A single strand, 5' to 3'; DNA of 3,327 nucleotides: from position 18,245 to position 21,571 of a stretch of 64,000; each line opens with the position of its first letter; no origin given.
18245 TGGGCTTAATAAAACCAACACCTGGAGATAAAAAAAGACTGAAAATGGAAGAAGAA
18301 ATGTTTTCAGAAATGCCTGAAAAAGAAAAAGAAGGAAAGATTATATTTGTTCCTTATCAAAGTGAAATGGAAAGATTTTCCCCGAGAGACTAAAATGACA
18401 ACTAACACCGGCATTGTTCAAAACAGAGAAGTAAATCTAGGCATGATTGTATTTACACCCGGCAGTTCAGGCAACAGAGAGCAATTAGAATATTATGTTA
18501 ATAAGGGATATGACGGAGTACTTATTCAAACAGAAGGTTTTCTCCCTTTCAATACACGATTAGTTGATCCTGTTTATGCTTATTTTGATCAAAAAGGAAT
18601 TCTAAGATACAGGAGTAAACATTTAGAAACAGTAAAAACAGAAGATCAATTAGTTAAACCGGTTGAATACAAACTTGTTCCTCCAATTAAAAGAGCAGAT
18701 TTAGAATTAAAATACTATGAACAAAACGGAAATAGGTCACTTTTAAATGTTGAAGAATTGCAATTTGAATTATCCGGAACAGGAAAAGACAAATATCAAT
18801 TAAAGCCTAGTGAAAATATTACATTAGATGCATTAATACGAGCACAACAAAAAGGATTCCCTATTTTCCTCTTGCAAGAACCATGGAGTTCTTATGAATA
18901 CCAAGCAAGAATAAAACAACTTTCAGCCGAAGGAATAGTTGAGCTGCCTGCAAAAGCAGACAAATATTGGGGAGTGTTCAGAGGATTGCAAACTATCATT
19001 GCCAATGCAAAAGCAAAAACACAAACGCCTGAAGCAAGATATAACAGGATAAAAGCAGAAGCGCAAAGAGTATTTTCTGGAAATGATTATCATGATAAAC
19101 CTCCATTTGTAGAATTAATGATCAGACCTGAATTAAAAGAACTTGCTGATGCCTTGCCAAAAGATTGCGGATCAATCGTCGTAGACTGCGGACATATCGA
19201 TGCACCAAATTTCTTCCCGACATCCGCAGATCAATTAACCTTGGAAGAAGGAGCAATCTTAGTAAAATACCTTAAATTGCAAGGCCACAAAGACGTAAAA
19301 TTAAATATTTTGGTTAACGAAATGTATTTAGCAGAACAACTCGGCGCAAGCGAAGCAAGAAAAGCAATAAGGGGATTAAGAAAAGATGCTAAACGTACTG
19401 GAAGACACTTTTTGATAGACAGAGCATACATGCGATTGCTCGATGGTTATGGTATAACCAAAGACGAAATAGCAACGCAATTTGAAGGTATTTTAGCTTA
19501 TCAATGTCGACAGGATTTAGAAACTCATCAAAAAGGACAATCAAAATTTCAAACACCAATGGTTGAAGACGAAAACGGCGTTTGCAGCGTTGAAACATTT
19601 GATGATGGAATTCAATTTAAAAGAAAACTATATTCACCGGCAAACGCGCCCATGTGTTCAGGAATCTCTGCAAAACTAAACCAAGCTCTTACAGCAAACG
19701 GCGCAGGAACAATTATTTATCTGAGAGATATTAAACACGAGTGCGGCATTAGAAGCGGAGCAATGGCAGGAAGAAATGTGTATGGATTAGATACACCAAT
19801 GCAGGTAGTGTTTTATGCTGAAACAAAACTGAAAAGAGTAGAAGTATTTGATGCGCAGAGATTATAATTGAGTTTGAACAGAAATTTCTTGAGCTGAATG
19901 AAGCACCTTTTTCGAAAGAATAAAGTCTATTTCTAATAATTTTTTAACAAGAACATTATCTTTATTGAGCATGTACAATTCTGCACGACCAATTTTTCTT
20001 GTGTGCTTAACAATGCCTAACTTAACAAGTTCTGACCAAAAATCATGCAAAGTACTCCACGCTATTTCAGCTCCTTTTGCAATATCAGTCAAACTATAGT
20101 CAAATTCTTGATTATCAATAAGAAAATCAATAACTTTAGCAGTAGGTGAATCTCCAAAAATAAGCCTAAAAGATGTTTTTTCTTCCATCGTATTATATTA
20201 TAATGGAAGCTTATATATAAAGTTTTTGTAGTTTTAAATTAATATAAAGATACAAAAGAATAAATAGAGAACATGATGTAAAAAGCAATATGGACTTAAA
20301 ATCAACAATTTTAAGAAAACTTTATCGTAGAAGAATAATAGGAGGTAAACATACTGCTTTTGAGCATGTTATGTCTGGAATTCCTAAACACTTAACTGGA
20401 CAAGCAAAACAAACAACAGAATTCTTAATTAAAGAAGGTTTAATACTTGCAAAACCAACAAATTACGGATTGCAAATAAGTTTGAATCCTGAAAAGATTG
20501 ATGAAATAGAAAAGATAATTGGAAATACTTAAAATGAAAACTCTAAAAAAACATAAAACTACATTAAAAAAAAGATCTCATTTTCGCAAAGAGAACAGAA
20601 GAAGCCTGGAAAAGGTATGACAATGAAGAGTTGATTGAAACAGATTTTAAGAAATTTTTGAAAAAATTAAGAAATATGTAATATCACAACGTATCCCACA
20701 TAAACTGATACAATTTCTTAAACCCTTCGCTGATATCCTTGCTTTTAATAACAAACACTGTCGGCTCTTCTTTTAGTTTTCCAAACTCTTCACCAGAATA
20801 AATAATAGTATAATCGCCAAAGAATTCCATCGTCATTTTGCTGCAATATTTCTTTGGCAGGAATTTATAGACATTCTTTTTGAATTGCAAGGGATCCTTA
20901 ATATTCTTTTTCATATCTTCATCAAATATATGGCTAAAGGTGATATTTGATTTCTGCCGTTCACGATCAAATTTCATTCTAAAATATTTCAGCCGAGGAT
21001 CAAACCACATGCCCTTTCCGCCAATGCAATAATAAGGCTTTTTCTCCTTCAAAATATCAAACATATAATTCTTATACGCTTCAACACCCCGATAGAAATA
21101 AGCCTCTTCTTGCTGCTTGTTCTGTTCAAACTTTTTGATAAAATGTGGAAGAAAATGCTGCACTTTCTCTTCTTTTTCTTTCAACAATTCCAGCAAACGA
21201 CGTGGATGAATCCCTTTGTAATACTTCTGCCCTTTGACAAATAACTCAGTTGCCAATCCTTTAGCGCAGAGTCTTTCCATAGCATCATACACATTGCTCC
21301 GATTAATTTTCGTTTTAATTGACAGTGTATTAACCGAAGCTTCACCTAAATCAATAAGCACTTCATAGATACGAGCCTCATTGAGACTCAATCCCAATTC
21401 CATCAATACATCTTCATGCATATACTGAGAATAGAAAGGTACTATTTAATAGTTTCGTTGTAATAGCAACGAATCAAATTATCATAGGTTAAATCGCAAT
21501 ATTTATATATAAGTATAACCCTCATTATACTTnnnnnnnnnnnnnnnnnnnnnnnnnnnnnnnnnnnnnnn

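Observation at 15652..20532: Accessory island of stacked toxin-antitoxin-like modules with a translationally coupled RHH-Fic-unknown trio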

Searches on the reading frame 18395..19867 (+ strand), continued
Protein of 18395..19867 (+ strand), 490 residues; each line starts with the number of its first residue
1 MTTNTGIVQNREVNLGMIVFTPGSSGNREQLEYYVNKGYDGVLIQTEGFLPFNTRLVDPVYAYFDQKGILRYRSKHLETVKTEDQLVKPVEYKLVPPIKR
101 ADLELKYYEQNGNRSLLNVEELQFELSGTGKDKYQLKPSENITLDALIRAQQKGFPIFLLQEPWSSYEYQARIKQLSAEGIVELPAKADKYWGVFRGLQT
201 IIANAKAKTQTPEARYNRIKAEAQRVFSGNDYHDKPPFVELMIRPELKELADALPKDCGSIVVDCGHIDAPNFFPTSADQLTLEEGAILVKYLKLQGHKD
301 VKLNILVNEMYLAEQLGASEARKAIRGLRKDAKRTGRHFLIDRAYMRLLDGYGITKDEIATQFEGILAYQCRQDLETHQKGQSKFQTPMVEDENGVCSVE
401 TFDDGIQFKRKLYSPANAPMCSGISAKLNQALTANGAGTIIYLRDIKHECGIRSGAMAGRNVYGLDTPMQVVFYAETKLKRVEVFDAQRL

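Call 62: search_protein_families(library=pfam, max_evalue=0.01, proteins=[L019:409-1137:+, L010:87-371:+, L017:2316-3446:+, L017:3436-3930:+, L020:4892-5467:+, L020:5527-6678:+, L021:7511-8746:+, L021:9970-11247:+, L020:7514-8041:+, L020:8067-8744:+])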
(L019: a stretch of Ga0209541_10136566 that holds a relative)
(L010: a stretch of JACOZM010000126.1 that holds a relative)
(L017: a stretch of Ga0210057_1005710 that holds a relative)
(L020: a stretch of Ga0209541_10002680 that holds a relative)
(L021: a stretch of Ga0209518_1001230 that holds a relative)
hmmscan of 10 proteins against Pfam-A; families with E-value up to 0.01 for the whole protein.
L019:409-1137:+ (242 aa): 0 families

L010:87-371:+ (94 aa): 0 families

L017:2316-3446:+ (376 aa): 0 families

L017:3436-3930:+ (164 aa): 1 family
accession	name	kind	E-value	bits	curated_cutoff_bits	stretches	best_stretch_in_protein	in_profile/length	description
PF00710.25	Asparaginase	-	6.5e-25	88.2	22.5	1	3-153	2-163/193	Asparaginase, N-terminal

L020:4892-5467:+ (191 aa): 1 family
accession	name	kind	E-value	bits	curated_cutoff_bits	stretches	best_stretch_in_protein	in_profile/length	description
PF04073.20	tRNA_edit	-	5.7e-06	26.9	25.5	1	61-141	21-99/123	Aminoacyl-tRNA editing domain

L020:5527-6678:+ (383 aa): 0 families

L021:7511-8746:+ (411 aa): 0 families

L021:9970-11247:+ (425 aa): 2 families
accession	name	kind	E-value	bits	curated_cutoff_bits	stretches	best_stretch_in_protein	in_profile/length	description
PF00710.25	Asparaginase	-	7.9e-20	71.6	22.5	1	45-255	4-188/193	Asparaginase, N-terminal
PF17763.6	Asparaginase_C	-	0.001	19.5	34.6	1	312-393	17-102/114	Glutaminase/Asparaginase C-terminal domain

L020:7514-8041:+ (175 aa): 1 family
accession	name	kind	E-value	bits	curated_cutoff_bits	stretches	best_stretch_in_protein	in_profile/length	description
PF03118.21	RNA_pol_A_CTD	-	0.00054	20.1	23.8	1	101-157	11-66/67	Bacterial RNA polymerase, alpha chain C terminal domain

L020:8067-8744:+ (225 aa): 0 families

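Call 63: search_protein_families(library=pfam, alignment_id=A3, max_evalue=10)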
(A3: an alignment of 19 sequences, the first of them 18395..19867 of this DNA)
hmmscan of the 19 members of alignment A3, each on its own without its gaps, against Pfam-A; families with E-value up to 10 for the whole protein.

A. member 1, window:18395-19867:+ (490 aa): 1 family
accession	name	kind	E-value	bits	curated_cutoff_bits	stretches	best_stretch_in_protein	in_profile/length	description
PF22381.2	Staph_reg_Sar_Rot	-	0.11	13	27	1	126-182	2-58/85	Transcriptional regulator SarA/Rot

B. families by the number of members that match (of 19 scanned): 11 families
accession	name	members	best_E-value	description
PF13407.12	Peripla_BP_4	2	0.0024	Periplasmic binding protein domain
PF00486.34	Trans_reg_C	1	9e-05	Transcriptional regulatory protein, C terminal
PF14739.11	DUF4472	1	0.011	Domain of unknown function (DUF4472)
PF05768.20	Glrx-like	1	0.03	Glutaredoxin-like domain (DUF836)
PF18863.6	AbiJ_NTD4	1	0.03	AbiJ N-terminal domain 4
PF17763.6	Asparaginase_C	1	0.03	Glutaminase/Asparaginase C-terminal domain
PF25318.1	WH_GDS1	1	0.059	GDS1 winged helix domain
PF22381.2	Staph_reg_Sar_Rot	1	0.11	Transcriptional regulator SarA/Rot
PF07460.16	NUMOD3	1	0.23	NUMOD3 motif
PF15583.11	Imm68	1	0.26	Immunity protein 68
PF16144.10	DUF4852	1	0.27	Domain of unknown function (DUF4852)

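Call 84: search_protein_families(library=padloc, max_evalue=0.1, proteins=[L002:541-1146:+, L019:409-1137:+, L004:4566-5621:+, P0005, P0013])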
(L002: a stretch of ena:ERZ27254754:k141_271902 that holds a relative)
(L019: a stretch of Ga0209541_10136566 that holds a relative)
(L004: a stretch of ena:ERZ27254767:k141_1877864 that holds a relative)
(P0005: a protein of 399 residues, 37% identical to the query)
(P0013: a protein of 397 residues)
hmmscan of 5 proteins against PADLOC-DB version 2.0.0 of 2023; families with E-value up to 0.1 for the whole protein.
L002:541-1146:+ (201 aa): 0 families

L019:409-1137:+ (242 aa): 0 families

L004:4566-5621:+ (351 aa): 0 families

P0005 (399 aa): 0 families

P0013 (397 aa): 0 families

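Call 86: search_solved_structures(query=L020:4892-5467:+, max_evalue=0.1)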
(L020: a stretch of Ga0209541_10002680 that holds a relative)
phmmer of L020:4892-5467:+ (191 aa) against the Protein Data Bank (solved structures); distinct sequences matched with E-value up to 0.1: 0.

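Call 87: search_solved_structures(query=L019:409-1137:+, max_evalue=1)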
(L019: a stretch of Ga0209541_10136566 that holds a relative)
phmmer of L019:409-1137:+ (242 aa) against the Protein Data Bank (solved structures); distinct sequences matched with E-value up to 1: 2.
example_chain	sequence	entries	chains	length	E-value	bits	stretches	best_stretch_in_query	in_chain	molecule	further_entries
2qe6_A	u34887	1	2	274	0.046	16.6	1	6-56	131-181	Uncharacterized protein Tfu_2867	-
1ypf_A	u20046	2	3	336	0.34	13.7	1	147-209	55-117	GMP reductase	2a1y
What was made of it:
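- Tried and rejected: The L019 242-aa protein looked like a TraB/GumN-type protein by eye, but has no Pfam or PDB support (calls 62, 87).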

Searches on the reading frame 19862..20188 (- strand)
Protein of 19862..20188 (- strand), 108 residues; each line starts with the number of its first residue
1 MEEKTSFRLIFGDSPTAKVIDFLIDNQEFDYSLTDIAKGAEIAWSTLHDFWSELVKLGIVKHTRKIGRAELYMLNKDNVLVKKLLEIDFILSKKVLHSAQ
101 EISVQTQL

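Call 5: search_protein_families(library=pfam, max_evalue=0.1, proteins=[window:19862-20188:-])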
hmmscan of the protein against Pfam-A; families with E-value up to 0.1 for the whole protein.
window:19862-20188:- (108 aa): 2 families
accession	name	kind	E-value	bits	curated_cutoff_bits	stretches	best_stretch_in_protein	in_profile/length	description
PF09339.16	HTH_IclR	-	0.0093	16.2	22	1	27-62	15-50/52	IclR helix-turn-helix domain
PF24033.1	DUF7342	-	0.011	16.1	31.6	1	34-87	21-73/150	Family of unknown function (DUF7342)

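Call 6: search_protein_families(library=ncbifam, max_evalue=1, proteins=[window:19862-20188:-])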
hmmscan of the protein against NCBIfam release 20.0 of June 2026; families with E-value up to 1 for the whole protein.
window:19862-20188:- (108 aa): 4 families
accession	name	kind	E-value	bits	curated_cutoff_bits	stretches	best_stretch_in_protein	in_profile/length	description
NF008110.0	PRK10857.1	equivalog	0.022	14.5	275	1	19-78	14-71/164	Fe-S cluster assembly transcriptional regulator IscR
TIGR02010.1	IscR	equivalog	0.057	13.3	207.55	1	19-83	14-78/135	Fe-S cluster assembly transcriptional regulator IscR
NF038380.1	phage_DpoZ_1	exception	0.079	11.3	500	1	19-97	90-165/607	aminoadenine-incorporating DNA polymerase DpoZ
NF041413.1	ArsR_Rv2640c_fam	equivalog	0.08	13.3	155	1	15-77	43-104/118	Rv2640c family ArsR-like transcriptional regulator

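Call 7: search_protein_families(library=padloc, max_evalue=1, proteins=[window:19862-20188:-])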
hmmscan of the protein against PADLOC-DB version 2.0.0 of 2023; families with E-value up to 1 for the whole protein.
window:19862-20188:- (108 aa): 4 families
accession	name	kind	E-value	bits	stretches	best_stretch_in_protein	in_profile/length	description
PDLC04370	PDC-M05A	-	6.2e-08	30.7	1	14-97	15-96/194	-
PDLC01438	Csa3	-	0.00035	18.7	1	11-95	145-224/305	"CAS-I,CAS-II,CAS-III,CAS-IV,CAS-V,CAS-VI; associated_signaling"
PDLC04368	PDC-M05A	-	0.00087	17.2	1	6-87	6-85/201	-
PDLC01872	CARF3--CARF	-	0.0011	16.7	1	4-78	130-203/209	-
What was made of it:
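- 19862..20188 (-): Small winged-helix protein (108 aa). It lies between X and TrmB only in this window. PADLOC PDC-M05A E 6e-8 (call 7).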

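Call 29: search_protein_families(library=phrogs, max_evalue=1, proteins=[window:19862-20188:-])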
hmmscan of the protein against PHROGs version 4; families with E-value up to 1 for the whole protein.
window:19862-20188:- (108 aa): 4 families
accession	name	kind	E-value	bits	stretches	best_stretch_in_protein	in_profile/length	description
phrog_18520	-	unknown function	0.0026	18.9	1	10-92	6-85/114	-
phrog_24579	-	head and packaging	0.11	13.6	1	18-76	20-78/126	terminase small subunit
phrog_2030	-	transcription regulation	0.11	13.2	1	16-79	16-79/202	transcriptional regulator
phrog_29515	-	unknown function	0.14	13.5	1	22-81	14-68/140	-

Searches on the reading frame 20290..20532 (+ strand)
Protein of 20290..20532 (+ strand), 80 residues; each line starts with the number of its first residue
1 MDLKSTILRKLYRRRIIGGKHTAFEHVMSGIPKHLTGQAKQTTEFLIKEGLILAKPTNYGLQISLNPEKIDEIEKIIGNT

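Call 5: search_protein_families(library=pfam, max_evalue=0.1, proteins=[window:20290-20532:+])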
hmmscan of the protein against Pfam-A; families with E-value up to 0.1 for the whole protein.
window:20290-20532:+ (80 aa): 0 families

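Call 6: search_protein_families(library=ncbifam, max_evalue=1, proteins=[window:20290-20532:+])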
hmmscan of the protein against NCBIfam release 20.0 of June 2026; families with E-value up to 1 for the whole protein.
window:20290-20532:+ (80 aa): 0 families

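Call 7: search_protein_families(library=padloc, max_evalue=1, proteins=[window:20290-20532:+])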
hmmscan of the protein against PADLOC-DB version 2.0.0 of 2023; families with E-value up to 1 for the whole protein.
window:20290-20532:+ (80 aa): 1 family
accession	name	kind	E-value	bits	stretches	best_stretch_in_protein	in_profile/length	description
PDLC01814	CARF1--CARF_HEPN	-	0.037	10.9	1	9-67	138-196/478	-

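Call 29: search_protein_families(library=phrogs, max_evalue=1, proteins=[window:20290-20532:+])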
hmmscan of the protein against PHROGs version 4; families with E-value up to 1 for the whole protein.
window:20290-20532:+ (80 aa): 1 family
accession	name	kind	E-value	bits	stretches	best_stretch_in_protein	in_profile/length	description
phrog_13357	-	unknown function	0.015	16.2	1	20-68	30-79/117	-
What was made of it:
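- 20290..20532 (+): 80-aa protein of unknown function. Part of the same window-specific insertion. No significant family hit (calls 5-7, 29).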

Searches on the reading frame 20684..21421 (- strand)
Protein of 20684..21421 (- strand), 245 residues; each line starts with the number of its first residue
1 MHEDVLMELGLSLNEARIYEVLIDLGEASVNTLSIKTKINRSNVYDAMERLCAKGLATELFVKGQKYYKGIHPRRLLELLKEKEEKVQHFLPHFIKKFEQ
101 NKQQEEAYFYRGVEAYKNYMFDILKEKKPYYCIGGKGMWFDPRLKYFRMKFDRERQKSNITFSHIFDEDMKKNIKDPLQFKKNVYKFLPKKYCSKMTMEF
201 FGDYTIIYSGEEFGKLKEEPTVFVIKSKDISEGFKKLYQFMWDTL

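Call 5: search_protein_families(library=pfam, max_evalue=0.1, proteins=[window:20684-21421:-])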
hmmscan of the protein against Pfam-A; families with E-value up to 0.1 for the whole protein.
window:20684-21421:- (245 aa): 2 families
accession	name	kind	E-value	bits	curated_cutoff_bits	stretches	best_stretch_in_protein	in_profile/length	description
PF01978.25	TrmB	-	3.5e-12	46.4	25.6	1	6-73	1-67/68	Sugar-specific transcriptional regulator TrmB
PF12939.12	DUF3837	-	0.097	13.6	25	0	32-106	9-88/101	Domain of unknown function (DUF3837)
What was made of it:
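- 20684..21421 (-): TrmB-like regulator (245 aa), convergent with X. A conserved neighbour of X. Pfam TrmB E 3.5e-12 (call 5).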

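Call 52: search_protein_families(library=ncbifam, max_evalue=0.001, proteins=[window:20684-21421:-])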
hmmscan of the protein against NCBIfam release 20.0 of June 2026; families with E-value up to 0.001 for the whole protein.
window:20684-21421:- (245 aa): 3 families
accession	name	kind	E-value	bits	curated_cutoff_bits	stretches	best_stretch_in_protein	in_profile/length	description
NF041141.1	tran_reg_TrmBL2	equivalog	9.2e-05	22.1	530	1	9-90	14-95/264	HTH-type transcriptional regulator TrmBL2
NF040851.1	tran_reg_TrmB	equivalog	0.00048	19.4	600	1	5-106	10-110/338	HTH-type sugar-sensing transcriptional regulator TrmB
NF047390.1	TransRegTrmBL1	equivalog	0.00096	18.2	650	0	6-84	10-87/341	HTH-type sugar sensing transcriptional regulator TrmBL1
